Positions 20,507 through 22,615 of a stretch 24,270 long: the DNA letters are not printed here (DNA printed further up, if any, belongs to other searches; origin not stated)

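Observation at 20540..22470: Single-gene SF2 helicase with unrecognised C-terminal domain in the P4 psu-int cargo hotspot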

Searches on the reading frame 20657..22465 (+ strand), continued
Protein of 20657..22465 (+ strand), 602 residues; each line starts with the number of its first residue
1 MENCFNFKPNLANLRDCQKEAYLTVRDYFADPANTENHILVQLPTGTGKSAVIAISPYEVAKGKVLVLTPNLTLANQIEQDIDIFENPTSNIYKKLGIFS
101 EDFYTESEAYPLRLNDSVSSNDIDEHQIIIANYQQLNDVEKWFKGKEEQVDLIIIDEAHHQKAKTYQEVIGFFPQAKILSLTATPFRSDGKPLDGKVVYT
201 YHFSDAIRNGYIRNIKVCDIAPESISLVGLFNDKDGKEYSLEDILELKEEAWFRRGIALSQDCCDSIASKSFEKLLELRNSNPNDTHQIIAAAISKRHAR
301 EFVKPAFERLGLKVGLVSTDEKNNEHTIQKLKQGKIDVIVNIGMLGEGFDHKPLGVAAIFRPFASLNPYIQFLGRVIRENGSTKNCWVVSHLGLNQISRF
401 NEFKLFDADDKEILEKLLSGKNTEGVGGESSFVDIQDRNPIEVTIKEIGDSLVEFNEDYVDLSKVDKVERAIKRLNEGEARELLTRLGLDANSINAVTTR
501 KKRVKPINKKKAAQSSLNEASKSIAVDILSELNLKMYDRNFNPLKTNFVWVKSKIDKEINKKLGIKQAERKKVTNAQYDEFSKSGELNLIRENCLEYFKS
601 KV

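Call 17: search_solved_structures(query=window:20657-22465:+, max_evalue=0.01)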
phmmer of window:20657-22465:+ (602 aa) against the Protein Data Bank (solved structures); distinct sequences matched with E-value up to 0.01: 19.
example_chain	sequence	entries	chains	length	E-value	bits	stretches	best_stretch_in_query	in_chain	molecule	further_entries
7clg_A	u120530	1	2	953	1.3e-16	63.8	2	121-193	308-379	Putative helicase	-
6p4f_A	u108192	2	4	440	9.3e-11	44.5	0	150-202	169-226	DNA-dependent ATPase XPBII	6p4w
5tnu_A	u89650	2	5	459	1.4e-10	44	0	150-216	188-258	DNA-dependent ATPase XPBII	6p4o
6jde_B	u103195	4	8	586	1.2e-09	40.8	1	294-393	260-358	Putative DNA repair helicase RadD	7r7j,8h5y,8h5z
6p66_A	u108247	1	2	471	1.5e-07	33.9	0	319-386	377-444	DNA repair protein RAD25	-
2fwr_A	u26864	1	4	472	1.5e-07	33.9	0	319-386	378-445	DNA repair protein RAD25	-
3h1t_A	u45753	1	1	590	4.3e-05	25.8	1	145-222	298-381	Type I site-specific restriction-modification system, R (Restriction) subunit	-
2d7d_A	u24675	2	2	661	0.0028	19.9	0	288-361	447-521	UvrABC system protein B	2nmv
3v4r_A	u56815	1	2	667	0.0028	19.8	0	288-361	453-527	UvrABC system protein B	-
2fz4_A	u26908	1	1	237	0.0045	19.1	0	37-87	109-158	DNA repair protein RAD25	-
2oca_A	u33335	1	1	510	0.0056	18.8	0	39-97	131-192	ATP-dependent DNA helicase uvsW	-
6o8e_A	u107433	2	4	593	0.0062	18.7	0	288-378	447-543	UvrABC system protein B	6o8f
3uwx_B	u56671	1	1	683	0.007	18.5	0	289-378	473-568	UvrABC system protein B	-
6o8h_A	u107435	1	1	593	0.0071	18.5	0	288-378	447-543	UvrABC system protein B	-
6o8g_A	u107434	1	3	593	0.0075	18.4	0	288-378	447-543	UvrABC system protein B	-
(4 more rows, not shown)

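Call 38: find_related_loci(query=A1, collection=genome_contigs, flank=7000)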
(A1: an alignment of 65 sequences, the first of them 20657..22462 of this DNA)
Query A1 (602 aa) in genome_contigs; peptide patterns used: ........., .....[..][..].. (x = any residue, [..] = any of these).
69 stretches matched a pattern; 9 encode a relative of the query (tblastn E <= 1e-3); 9 distinct loci.
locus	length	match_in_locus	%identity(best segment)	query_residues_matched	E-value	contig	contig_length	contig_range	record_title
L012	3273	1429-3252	53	1-602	0e+0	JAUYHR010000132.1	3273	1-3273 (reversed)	MAG: Nanoarchaeota archaeon isolate C24_maxbin.164_sub C24_k141_1088830, whole genome shotgun sequence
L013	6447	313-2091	55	14-602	0e+0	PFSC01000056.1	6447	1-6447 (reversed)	MAG: Candidatus Roizmanbacteria bacterium CG_4_9_14_0_2_um_filter_39_13 CG_4_9_14_0.2_um_filter_scaffold_6468_c, whole g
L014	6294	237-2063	54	1-602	0e+0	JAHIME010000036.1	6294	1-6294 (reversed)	MAG: Patescibacteria group bacterium isolate KR13_N2.mb.53 KR13_N2.mb.53_k141_121326, whole genome shotgun sequence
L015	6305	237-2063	54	1-602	0e+0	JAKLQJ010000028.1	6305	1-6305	MAG: Elusimicrobia bacterium isolate bin N2.88 k141_46565, whole genome shotgun sequence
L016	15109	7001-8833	51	1-602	0e+0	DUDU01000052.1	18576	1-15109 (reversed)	MAG TPA_asm: Candidatus Melainabacteria bacterium isolate LMEP_10873 2582581949, whole genome shotgun sequence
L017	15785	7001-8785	52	14-602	0e+0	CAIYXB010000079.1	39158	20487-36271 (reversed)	uncultured bacterium isolate Loclat_bin-07551 genome assembly, contig: bin-07551:079/256, whole genome shotgun sequence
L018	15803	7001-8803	43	12-599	1e-163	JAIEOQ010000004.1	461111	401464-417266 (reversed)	MAG: Candidatus Obscuribacterales bacterium isolate co.spades.DASTOOL.1kb_121 c_000000445316, whole genome shotgun seque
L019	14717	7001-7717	28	126-378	2e-18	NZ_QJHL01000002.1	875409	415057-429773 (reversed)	Flavobacterium hydrophilum strain IMCC34758 NODE_2_length_875409_cov_71.363564, whole genome shotgun sequence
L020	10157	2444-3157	27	127-378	3e-17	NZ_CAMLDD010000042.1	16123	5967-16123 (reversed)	MAG: uncultured Flavobacterium sp. isolate ERR5385027_bin.2_metawrap_v1.3.0_MAG ERZ12303503_637, whole genome shotgun se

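Call 39: find_encoding_contigs(protein=P0045, flank=6000, max_places=1)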
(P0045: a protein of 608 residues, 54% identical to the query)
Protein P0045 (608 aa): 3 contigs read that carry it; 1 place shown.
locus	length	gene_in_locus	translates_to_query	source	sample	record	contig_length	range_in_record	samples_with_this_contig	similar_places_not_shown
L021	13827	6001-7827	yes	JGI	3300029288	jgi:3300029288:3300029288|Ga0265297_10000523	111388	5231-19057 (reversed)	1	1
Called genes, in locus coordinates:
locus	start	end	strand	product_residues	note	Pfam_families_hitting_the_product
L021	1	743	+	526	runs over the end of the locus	PF00005:ABC_tran (weak), PF02463:SMC_N, PF13175:AAA_15, PF13476:AAA_23 (weak), PF13514:AAA_27 (faint), PF13304:AAA_21, PF13175:AAA_15 (weak)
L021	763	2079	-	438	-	PF00239:Resolvase, PF07508:Recombinase, PF13408:Zn_ribbon_recom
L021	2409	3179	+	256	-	-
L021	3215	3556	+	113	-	PF14373:Imm_superinfect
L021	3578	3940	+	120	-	-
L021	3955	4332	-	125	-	-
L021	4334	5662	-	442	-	PF02195:ParB_N, PF01555:N6_N4_Mtase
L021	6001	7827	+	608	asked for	PF00270:DEAD, PF04851:ResIII, PF18766:SWI2_SNF2, PF00271:Helicase_C (weak)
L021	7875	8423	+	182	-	-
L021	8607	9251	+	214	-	-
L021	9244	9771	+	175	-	-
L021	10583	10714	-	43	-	-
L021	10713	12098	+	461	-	PF13353:Fer4_12, PF04055:Radical_SAM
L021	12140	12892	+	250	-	-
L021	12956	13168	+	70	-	PF00583:Acetyltransf_1, PF13302:Acetyltransf_3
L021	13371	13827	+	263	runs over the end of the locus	-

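Call 40: find_encoding_contigs(protein=P0098, flank=6000, max_places=1)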
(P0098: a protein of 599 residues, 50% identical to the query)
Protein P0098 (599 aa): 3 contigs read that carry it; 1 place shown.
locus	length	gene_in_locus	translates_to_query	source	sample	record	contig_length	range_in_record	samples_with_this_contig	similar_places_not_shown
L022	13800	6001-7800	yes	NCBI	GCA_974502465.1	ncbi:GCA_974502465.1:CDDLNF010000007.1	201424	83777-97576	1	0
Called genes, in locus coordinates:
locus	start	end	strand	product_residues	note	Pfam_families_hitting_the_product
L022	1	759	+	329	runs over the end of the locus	-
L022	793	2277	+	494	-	PF13567:DUF4131, PF03772:Competence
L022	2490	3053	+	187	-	PF20803:PaaX_M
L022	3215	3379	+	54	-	-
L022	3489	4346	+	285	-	PF25281:MBL_MAP1B (faint), PF00753:Lactamase_B, PF12706:Lactamase_B_2 (weak)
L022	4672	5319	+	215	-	-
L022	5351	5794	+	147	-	PF14470:bPH_3 (weak), PF03703:bPH_2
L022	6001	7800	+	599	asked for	PF00270:DEAD, PF04851:ResIII, PF18766:SWI2_SNF2, PF00271:Helicase_C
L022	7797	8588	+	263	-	-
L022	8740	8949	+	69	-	-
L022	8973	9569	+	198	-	-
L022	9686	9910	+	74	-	-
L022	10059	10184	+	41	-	-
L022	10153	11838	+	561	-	PF00239:Resolvase, PF07508:Recombinase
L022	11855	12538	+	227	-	PF00753:Lactamase_B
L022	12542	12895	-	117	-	-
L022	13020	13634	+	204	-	PF00334:NDK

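Call 41: find_encoding_contigs(protein=P0066, flank=6000, max_places=1)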
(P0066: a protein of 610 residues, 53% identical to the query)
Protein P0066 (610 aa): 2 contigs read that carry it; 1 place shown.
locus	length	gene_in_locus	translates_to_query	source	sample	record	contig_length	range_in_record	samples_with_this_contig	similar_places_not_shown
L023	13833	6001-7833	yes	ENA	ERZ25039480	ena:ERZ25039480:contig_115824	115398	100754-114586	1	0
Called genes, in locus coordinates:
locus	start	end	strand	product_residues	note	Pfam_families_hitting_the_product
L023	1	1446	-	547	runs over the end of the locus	PF00239:Resolvase, PF07508:Recombinase, PF13408:Zn_ribbon_recom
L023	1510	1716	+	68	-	PF13560:HTH_31, PF12844:HTH_19, PF13443:HTH_26, PF01381:HTH_3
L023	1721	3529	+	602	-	PF01555:N6_N4_Mtase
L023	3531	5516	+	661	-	PF04851:ResIII, PF18766:SWI2_SNF2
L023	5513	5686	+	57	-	-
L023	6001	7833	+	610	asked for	PF00270:DEAD, PF04851:ResIII, PF18766:SWI2_SNF2, PF00271:Helicase_C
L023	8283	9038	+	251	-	PF11340:DUF3142 (weak)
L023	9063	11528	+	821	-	-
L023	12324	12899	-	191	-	PF00814:TsaD, PF22521:HypF_C_2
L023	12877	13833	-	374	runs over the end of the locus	PF01869:BcrAD_BadFG, PF00814:TsaD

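Call 42: predict_structure(alignment_id=A1)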
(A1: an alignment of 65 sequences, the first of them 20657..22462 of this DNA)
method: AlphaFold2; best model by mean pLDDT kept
length: 602 residues; sequences in the alignment: 65
mean_pLDDT: 77.1   pTM: 0.67
mean pLDDT of the five models: 77.1, 75.8, 75.1, 73.4, 73.4
residues with pLDDT >= 90: 155; 70-90: 284; 50-70: 99; < 50: 64
segments of 3 or more residues with pLDDT < 50: 226-235, 417-449, 488-501
pLDDT, mean of each block of 10 residues (from residue 1): 82 91 94 89 87 92 90 85 84 88 85 84 88 76 86 85 70 90 70 82 85 83 48 45 56 59 82 92 92 88 92 87 82 91 73 91 78 87 89 72 68 49 29 30 43 63 62 60 53 33 74 84 91 91 90 91 83 82 86 92 88
secondary structure, 60 per line:
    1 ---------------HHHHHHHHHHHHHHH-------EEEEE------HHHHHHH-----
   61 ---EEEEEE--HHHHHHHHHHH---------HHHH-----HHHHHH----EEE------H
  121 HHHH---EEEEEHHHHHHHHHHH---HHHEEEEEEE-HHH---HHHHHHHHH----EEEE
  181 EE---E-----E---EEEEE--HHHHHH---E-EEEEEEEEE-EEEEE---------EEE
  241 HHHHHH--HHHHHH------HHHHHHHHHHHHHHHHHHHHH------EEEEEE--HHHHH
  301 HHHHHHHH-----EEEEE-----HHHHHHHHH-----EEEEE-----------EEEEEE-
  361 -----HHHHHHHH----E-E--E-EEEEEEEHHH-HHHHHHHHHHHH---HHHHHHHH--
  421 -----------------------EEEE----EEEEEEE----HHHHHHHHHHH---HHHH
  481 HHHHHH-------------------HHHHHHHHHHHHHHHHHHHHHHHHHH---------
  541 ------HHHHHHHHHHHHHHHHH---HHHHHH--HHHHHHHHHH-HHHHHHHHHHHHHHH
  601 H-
elements in order: H16-30 E38-42 H49-55 E64-69 H72-82 H92-95 H101-106 E111-113 H120-124 E128-132 H133-143 E150-156 H164-172 E177-182 E196-200 H203-208 E214-222 E224-228 E238-240 H241-246 H249-254 H261-281 E288-293 H296-308 E314-318 H324-332 E338-342 E354-359 H366-373 E385-391 H396-407 H411-418 E444-447 E452-458 H463-473 H477-486 H506-531 H547-563 H567-572 H575-584 H586-601
